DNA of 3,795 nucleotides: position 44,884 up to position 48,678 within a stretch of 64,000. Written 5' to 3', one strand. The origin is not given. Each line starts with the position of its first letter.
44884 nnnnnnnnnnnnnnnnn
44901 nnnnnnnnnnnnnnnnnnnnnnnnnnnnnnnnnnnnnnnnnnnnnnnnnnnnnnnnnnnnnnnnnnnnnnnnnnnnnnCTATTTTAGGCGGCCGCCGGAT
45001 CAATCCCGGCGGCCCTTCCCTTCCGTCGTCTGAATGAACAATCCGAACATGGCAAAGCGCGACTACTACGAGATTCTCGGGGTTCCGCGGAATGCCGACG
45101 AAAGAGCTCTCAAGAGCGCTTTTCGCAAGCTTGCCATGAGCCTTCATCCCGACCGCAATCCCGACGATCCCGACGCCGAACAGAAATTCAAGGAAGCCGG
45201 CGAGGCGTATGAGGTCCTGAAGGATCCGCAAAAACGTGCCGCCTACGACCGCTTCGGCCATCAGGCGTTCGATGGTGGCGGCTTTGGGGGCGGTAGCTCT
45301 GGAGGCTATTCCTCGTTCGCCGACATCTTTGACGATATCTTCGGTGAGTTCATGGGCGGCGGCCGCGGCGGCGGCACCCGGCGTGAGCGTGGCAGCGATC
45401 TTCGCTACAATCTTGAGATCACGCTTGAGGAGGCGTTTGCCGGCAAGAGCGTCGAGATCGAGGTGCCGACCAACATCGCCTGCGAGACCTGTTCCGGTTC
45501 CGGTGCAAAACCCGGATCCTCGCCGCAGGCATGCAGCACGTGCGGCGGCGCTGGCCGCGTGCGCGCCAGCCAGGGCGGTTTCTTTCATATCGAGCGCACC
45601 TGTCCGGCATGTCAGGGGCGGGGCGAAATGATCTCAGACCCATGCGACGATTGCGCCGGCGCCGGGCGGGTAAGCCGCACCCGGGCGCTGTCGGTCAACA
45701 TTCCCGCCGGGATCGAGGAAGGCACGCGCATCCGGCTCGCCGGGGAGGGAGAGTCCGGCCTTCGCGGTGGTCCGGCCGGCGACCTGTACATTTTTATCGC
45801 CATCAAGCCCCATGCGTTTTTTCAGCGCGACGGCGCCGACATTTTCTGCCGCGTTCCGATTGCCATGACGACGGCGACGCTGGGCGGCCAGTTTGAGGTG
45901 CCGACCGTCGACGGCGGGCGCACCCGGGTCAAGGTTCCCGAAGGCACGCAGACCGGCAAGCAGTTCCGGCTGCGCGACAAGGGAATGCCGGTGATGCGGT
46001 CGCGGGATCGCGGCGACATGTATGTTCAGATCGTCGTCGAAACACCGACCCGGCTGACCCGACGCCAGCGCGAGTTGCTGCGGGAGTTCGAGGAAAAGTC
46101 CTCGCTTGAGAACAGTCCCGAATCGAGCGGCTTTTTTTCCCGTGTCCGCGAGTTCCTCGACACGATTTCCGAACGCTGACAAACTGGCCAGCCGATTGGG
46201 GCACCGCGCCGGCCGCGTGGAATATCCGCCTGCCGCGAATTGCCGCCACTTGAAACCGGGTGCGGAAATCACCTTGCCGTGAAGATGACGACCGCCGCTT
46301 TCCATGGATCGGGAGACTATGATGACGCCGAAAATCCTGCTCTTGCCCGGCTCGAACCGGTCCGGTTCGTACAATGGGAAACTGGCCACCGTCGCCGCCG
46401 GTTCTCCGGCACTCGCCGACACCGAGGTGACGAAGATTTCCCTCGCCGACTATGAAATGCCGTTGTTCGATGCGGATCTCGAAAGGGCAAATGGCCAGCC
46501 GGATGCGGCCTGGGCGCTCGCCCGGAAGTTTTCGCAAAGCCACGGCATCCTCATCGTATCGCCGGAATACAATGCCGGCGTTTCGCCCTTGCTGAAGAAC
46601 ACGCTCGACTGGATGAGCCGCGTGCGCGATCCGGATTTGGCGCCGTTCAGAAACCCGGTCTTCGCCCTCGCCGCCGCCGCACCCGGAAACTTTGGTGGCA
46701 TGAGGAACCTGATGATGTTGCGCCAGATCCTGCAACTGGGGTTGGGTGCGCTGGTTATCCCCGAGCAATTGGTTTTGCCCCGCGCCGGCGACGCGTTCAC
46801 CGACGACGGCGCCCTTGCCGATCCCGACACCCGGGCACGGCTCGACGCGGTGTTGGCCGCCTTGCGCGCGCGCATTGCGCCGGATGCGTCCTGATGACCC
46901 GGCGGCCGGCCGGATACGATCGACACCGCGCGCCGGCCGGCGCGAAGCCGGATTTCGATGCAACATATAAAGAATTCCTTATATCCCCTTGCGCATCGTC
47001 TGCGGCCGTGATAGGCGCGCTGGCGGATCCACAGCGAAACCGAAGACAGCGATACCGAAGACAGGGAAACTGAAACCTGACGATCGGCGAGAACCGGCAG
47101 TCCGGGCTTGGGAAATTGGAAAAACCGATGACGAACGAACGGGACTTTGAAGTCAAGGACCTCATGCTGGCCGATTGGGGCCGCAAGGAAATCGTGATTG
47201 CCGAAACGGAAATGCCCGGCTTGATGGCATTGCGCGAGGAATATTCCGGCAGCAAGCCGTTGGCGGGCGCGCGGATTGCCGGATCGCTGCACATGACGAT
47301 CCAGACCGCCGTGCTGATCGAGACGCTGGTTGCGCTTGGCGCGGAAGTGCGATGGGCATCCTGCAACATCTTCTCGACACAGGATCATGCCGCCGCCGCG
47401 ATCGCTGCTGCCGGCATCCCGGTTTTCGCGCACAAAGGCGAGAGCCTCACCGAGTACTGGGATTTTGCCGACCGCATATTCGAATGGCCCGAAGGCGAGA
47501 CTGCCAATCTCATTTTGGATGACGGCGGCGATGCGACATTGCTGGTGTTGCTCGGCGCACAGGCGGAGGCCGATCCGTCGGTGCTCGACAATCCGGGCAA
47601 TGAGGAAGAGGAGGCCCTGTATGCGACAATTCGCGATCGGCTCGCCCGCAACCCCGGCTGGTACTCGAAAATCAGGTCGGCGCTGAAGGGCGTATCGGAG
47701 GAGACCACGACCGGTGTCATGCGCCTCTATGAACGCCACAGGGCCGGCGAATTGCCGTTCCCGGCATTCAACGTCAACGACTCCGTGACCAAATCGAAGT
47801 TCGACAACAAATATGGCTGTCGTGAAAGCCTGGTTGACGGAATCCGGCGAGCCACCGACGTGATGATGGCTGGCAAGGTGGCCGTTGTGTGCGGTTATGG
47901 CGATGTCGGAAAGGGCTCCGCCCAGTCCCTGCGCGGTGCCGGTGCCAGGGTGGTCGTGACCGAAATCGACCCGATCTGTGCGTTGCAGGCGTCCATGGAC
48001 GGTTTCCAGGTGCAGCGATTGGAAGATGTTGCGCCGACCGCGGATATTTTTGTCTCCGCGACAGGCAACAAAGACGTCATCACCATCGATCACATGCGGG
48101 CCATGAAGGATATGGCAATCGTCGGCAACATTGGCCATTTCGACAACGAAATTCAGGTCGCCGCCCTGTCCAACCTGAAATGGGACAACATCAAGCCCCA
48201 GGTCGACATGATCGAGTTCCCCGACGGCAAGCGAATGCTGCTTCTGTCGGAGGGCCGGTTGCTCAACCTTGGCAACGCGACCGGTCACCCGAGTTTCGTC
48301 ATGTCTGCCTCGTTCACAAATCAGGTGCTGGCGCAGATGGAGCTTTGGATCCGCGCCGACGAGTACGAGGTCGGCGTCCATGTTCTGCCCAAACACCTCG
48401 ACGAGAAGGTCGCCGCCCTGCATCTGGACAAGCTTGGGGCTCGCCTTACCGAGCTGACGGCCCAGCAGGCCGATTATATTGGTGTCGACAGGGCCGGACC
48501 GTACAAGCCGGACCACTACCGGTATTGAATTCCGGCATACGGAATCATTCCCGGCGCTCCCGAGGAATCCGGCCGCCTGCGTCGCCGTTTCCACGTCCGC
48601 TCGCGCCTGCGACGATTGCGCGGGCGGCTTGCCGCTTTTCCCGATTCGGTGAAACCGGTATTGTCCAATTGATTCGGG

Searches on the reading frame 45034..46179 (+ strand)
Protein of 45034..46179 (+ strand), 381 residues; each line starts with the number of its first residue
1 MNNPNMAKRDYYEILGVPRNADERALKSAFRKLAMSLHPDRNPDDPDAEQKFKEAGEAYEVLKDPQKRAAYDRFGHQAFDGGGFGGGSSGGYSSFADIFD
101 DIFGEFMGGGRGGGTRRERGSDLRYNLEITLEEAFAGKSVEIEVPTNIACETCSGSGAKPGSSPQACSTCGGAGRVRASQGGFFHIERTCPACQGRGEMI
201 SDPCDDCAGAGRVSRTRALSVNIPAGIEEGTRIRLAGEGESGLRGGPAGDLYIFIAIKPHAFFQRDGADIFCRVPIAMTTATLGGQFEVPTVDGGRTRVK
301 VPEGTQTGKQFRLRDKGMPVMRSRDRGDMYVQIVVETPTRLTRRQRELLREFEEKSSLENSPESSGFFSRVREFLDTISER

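Call 9: search_protein_families(library=pfam, proteins=[window:45034-46179:+], max_evalue=0.001)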
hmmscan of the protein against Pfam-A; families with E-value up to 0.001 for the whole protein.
window:45034-46179:+ (381 aa): 3 families
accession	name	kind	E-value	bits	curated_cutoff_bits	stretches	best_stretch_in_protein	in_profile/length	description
PF01556.23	DnaJ_C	-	1.7e-51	174.7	26.6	1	123-338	1-152/152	DnaJ C terminal domain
PF00226.36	DnaJ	-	6.9e-27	93.8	27.8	1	10-72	1-63/63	DnaJ domain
PF00684.25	DnaJ_CXXCXGXG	-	4.1e-16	59.4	32.7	1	150-211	1-65/65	DnaJ central domain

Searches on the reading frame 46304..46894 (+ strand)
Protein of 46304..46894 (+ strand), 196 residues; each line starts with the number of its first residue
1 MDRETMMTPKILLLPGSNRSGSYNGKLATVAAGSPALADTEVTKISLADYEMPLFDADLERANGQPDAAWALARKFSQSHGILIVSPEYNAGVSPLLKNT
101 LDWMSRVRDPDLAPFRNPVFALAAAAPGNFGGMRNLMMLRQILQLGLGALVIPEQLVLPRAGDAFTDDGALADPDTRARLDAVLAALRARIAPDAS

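Call 9: search_protein_families(library=pfam, proteins=[window:46304-46894:+], max_evalue=0.001)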
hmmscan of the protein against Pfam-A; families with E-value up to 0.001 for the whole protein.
window:46304-46894:+ (196 aa): 2 families
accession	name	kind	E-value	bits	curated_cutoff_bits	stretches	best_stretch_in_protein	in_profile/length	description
PF03358.20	FMN_red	-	5.4e-37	127.2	24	1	9-161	1-150/152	NADPH-dependent FMN reductase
PF02525.22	Flavodoxin_2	-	2.2e-06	27.9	27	1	10-103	2-102/198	Flavodoxin-like fold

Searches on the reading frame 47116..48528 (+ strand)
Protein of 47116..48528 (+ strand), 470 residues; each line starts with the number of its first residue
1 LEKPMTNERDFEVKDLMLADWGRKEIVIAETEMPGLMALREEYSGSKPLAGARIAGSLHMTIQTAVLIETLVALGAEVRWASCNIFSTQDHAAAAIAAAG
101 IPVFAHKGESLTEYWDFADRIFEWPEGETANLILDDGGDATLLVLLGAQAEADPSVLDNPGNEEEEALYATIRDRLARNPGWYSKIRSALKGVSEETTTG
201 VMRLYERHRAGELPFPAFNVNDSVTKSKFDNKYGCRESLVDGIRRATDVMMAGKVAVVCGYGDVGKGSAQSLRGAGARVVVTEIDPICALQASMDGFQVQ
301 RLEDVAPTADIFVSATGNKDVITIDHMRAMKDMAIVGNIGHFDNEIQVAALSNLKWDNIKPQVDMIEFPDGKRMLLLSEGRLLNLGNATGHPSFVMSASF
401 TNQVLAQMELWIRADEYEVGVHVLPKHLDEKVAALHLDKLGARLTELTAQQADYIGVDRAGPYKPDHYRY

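Call 9: search_protein_families(library=pfam, proteins=[window:47116-48528:+], max_evalue=0.001)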
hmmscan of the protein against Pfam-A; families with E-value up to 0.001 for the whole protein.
window:47116-48528:+ (470 aa): 4 families
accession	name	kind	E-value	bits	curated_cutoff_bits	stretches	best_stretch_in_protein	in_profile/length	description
PF05221.23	AdoHcyase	-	1.9e-144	480.8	25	1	10-469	1-299/299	S-adenosyl-L-homocysteine hydrolase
PF00670.27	AdoHcyase_NAD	-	1.4e-80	269.6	27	1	231-390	1-162/162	S-adenosyl-L-homocysteine hydrolase, NAD binding domain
PF02826.25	2-Hacid_dh_C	-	1.6e-06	28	25.1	1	250-340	33-127/178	D-isomer specific 2-hydroxyacid dehydrogenase, NAD binding domain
PF07991.19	KARI_N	-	5.4e-06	26.5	20.6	1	251-314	2-66/165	Acetohydroxy acid isomeroreductase, NADPH-binding domain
